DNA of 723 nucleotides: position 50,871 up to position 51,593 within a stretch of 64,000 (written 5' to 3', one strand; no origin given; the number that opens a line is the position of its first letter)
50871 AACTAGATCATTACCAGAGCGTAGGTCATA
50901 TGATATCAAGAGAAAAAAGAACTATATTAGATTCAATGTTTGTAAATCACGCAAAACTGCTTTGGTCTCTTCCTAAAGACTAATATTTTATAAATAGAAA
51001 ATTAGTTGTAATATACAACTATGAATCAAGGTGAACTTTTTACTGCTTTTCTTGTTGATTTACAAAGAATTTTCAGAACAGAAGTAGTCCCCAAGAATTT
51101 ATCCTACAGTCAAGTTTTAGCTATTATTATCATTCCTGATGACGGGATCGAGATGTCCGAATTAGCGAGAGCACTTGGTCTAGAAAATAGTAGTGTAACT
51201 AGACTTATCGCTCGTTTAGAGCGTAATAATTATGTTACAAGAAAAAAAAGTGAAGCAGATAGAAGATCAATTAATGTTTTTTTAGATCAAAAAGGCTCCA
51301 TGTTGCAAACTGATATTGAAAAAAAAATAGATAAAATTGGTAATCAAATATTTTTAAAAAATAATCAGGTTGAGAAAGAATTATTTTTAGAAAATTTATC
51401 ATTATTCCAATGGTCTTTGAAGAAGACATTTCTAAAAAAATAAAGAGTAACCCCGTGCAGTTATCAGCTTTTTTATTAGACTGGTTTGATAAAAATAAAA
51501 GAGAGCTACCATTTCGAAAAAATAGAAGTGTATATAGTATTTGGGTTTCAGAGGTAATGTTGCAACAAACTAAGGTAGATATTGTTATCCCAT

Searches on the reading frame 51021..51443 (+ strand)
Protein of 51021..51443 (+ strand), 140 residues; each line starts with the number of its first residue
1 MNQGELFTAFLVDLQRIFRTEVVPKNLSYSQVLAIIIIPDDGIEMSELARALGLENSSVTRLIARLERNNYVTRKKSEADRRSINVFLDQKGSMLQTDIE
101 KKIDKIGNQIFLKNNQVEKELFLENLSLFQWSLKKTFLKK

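Call 23: search_protein_families(library=pfam, proteins=[window:51021-51443:+], max_evalue=0.00001)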
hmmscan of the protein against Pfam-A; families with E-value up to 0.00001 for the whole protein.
window:51021-51443:+ (140 aa): 5 families
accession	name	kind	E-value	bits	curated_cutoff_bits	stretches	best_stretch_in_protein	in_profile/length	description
PF01047.28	MarR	-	2.4e-13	50.2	24.6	1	41-84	16-59/59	MarR family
PF12802.13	MarR_2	-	8.3e-11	42.3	27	1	29-83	7-61/61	MarR family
PF22381.2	Staph_reg_Sar_Rot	-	8e-07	29.5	27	1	26-96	11-82/85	Transcriptional regulator SarA/Rot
PF13463.12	HTH_27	-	2.3e-06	28.2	22.2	1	27-85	1-61/68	Winged helix DNA-binding domain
PF13412.12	HTH_24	-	1e-05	25.5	21.9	0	40-73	15-48/48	Winged helix-turn-helix DNA-binding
